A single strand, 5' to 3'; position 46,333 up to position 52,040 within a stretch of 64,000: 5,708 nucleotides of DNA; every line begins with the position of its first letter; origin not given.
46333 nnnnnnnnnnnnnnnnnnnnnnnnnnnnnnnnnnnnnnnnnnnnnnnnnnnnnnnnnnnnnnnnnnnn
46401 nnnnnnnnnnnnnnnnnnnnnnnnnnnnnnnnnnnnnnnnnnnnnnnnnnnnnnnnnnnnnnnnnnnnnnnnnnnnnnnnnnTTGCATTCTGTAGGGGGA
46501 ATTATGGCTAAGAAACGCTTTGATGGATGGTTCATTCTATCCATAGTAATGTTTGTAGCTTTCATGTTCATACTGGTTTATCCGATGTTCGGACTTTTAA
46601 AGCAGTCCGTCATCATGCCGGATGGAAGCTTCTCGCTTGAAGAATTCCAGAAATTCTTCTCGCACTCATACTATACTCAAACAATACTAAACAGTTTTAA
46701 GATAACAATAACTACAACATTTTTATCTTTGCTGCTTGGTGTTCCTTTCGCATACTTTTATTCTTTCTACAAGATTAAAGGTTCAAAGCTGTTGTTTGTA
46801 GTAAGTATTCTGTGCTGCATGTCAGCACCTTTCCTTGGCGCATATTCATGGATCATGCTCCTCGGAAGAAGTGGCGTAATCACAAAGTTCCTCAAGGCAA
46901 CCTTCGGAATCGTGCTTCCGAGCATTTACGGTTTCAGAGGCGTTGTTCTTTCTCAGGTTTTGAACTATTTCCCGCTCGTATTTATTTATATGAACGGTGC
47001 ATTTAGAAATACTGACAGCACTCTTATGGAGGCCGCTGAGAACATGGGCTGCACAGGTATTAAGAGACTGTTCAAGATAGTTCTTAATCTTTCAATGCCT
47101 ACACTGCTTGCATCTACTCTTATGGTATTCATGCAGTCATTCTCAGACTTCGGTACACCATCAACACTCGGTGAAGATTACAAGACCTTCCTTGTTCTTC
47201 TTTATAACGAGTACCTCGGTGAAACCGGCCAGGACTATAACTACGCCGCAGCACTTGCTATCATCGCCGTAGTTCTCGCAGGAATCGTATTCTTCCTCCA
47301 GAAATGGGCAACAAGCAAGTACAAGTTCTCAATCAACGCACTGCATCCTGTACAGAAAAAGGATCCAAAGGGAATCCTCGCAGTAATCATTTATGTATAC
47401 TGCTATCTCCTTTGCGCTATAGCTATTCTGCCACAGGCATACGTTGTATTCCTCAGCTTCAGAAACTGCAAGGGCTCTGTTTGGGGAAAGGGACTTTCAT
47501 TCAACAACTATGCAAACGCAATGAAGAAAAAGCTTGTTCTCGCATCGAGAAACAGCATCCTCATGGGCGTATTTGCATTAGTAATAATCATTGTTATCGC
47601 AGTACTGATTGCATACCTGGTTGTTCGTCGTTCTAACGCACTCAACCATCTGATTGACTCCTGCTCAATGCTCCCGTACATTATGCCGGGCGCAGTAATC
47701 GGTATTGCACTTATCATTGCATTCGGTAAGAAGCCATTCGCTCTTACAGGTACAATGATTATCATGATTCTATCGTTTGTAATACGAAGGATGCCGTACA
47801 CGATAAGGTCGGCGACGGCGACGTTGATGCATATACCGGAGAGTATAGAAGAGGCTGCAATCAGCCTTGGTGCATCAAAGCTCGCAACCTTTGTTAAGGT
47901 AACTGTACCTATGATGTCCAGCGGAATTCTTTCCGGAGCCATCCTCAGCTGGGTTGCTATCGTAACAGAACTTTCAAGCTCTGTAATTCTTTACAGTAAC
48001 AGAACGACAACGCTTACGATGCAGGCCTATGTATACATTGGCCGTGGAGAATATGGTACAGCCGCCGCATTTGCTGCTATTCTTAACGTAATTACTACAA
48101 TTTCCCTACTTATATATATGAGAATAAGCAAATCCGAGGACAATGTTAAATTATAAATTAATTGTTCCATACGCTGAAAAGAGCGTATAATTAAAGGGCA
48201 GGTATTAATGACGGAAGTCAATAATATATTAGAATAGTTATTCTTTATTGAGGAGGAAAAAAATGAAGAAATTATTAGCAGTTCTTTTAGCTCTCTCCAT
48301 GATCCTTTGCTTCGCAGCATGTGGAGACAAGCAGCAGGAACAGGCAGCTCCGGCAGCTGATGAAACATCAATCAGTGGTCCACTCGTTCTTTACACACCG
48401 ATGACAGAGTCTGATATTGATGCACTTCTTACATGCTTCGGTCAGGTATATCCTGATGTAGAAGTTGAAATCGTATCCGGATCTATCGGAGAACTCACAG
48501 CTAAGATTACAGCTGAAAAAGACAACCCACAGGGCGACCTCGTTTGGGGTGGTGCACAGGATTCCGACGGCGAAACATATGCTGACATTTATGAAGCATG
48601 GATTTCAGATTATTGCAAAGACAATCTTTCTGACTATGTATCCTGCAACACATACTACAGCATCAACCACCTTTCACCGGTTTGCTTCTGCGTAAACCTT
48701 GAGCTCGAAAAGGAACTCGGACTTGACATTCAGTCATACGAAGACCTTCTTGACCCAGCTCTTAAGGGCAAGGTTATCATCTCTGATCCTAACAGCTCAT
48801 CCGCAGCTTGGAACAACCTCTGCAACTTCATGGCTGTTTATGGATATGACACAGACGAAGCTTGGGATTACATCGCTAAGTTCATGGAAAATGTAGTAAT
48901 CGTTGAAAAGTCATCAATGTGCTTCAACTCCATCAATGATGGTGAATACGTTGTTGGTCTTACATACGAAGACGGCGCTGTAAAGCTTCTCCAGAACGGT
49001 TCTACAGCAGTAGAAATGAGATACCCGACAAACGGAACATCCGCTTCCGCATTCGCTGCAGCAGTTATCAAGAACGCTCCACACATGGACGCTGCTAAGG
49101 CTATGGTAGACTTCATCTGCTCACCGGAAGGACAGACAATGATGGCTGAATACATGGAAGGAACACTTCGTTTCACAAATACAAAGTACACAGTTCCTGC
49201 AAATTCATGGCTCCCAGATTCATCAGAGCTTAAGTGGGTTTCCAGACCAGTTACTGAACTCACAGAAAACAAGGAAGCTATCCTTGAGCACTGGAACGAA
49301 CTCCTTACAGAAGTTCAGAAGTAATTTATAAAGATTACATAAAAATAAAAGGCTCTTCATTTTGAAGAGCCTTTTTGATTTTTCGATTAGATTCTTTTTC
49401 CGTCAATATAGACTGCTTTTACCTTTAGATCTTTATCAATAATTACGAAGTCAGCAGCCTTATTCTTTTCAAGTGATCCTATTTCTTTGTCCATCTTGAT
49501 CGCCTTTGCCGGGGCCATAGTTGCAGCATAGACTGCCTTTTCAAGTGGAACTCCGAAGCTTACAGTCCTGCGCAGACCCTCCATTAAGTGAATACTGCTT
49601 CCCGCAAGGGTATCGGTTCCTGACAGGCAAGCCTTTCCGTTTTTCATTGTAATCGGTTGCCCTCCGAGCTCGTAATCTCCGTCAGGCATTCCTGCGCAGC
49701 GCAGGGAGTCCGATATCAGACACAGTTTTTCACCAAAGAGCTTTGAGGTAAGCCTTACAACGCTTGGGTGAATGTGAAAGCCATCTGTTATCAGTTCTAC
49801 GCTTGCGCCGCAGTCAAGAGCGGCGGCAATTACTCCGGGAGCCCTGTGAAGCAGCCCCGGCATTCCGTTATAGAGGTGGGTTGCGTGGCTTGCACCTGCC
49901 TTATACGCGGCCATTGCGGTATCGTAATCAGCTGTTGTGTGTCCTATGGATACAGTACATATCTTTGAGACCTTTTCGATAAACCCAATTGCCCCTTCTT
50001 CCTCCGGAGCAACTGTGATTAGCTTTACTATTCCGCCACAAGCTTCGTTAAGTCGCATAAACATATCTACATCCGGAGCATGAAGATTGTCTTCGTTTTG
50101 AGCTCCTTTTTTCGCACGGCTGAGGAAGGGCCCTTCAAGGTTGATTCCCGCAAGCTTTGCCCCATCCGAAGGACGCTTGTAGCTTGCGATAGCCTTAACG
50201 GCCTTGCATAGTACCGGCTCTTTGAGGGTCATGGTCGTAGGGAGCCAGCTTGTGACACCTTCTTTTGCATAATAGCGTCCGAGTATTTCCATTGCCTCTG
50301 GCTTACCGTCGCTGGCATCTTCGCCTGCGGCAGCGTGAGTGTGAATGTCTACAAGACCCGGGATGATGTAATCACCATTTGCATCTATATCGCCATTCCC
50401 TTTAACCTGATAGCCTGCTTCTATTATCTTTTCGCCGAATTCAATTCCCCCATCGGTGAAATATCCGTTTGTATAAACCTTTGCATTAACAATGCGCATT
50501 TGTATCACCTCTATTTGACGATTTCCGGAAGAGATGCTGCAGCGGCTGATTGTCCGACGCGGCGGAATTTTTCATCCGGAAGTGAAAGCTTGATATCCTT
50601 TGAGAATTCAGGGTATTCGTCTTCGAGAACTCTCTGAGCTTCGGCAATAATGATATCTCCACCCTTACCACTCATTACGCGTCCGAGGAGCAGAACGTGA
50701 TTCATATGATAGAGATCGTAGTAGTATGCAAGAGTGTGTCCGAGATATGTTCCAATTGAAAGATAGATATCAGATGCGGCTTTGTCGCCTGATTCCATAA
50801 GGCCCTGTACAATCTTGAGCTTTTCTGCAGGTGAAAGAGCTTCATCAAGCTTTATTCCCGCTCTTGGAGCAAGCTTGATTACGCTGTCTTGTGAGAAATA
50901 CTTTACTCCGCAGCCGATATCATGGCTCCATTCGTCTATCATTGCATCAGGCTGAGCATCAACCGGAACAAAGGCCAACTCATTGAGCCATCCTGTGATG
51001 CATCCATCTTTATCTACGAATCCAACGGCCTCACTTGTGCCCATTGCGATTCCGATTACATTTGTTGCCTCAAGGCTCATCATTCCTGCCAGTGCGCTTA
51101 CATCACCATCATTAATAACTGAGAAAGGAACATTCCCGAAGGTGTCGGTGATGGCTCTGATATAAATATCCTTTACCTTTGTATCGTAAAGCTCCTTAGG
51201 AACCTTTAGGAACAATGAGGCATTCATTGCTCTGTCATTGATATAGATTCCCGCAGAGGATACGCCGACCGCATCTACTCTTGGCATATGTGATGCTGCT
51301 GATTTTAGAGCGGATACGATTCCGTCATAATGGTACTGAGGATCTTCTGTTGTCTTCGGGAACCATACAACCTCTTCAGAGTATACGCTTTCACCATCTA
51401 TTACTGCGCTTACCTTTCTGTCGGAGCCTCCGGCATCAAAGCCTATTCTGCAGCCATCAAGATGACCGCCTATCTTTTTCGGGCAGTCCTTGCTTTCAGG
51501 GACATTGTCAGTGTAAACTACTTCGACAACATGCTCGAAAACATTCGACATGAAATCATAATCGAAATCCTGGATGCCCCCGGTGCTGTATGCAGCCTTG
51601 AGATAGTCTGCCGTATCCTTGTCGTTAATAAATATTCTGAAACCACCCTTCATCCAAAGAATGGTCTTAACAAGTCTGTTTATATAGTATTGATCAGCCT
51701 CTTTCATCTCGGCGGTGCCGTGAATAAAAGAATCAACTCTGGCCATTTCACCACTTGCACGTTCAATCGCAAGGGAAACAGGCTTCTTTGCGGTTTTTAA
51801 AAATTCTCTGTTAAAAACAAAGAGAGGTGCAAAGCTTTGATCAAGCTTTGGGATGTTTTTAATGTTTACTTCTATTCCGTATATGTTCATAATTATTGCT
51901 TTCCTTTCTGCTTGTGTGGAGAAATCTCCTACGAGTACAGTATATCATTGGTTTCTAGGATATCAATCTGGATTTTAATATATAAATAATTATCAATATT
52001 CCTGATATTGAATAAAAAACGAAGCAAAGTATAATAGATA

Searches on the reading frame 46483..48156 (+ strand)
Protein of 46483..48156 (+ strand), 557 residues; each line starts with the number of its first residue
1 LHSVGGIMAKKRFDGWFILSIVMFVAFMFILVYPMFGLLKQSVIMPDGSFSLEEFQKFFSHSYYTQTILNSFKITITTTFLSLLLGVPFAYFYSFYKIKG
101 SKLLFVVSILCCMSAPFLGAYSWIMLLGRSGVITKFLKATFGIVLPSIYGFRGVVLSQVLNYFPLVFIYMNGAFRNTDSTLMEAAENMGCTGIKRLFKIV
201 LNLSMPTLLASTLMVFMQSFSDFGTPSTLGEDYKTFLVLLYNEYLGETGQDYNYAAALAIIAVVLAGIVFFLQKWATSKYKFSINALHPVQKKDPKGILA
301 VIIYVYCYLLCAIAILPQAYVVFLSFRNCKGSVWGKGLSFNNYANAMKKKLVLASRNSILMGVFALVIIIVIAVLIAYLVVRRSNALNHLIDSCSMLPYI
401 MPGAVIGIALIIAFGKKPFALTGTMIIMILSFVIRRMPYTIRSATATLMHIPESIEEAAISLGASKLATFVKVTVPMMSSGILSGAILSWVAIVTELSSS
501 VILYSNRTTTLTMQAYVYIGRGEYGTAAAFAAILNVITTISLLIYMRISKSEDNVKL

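Call 84: search_protein_families(library=pfam, proteins=[window:46483-48156:+], max_evalue=0.00001)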
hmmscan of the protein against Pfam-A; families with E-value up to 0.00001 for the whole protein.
window:46483-48156:+ (557 aa): 1 family
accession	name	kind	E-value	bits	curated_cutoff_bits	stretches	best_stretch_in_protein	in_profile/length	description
PF00528.27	BPD_transp_1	-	3.1e-22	79.6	26.4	2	370-547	2-177/184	Binding-protein-dependent transport system inner membrane component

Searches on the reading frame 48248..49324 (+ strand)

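Call 84: search_protein_families(library=pfam, proteins=[window:48248-49324:+], max_evalue=0.00001)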
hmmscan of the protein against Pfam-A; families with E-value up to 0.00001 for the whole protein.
window:48248-49324:+ (358 aa): 4 families
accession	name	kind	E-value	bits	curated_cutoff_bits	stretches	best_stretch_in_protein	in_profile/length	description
PF13416.11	SBP_bac_8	-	4.1e-21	76.4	27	1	64-303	6-256/279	Bacterial extracellular solute-binding protein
PF13343.11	SBP_bac_6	-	9.4e-19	68.3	24.6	1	130-304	50-216/245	Bacterial extracellular solute-binding protein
PF13531.11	SBP_bac_11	-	6.3e-17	62.5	25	1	57-302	13-224/227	Bacterial extracellular solute-binding protein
PF01547.30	SBP_bac_1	-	9.2e-09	36.1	26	1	64-296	17-306/307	Bacterial extracellular solute-binding protein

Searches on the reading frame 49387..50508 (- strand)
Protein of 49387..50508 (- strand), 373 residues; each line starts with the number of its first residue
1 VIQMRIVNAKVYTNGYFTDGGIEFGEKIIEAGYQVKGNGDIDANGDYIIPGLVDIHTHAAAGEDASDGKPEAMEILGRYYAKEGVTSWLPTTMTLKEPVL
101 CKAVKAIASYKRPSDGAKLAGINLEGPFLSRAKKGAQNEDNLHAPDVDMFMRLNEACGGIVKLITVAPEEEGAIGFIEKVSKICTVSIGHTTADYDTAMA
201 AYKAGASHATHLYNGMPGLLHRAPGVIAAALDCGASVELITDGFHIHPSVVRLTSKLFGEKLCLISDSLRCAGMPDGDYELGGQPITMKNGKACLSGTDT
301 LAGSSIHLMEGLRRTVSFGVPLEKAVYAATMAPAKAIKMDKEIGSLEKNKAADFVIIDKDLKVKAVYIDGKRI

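Call 84: search_protein_families(library=pfam, proteins=[window:49387-50508:-], max_evalue=0.00001)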
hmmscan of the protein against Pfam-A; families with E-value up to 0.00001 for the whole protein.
window:49387-50508:- (373 aa): 2 families
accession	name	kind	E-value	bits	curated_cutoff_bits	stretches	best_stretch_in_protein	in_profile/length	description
PF01979.26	Amidohydro_1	-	3.5e-24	86.1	25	1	47-372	1-344/345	Amidohydrolase family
PF07969.17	Amidohydro_3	-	1.6e-13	51.4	29.7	1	319-361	406-448/472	Amidohydrolase family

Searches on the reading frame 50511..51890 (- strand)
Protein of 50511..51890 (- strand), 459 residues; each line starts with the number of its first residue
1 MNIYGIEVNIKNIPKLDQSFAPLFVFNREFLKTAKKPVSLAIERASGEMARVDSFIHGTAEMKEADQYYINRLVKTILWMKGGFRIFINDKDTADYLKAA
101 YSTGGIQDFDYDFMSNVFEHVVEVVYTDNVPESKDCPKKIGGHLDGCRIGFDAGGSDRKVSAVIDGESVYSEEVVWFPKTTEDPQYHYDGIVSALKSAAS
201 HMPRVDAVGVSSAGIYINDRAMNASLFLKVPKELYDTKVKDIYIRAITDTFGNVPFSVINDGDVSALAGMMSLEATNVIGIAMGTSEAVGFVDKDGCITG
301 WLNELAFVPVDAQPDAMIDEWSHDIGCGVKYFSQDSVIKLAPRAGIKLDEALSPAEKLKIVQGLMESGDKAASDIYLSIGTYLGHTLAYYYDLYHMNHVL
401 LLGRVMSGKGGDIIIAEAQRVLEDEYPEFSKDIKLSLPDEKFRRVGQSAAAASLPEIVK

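Call 84: search_protein_families(library=pfam, proteins=[window:50511-51890:-], max_evalue=0.00001)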
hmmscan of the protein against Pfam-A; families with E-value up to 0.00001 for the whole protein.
window:50511-51890:- (459 aa): 1 family
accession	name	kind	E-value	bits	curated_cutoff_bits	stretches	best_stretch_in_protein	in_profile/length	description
PF00480.26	ROK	-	8.4e-06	25.9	22.9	0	149-408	2-247/294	ROK family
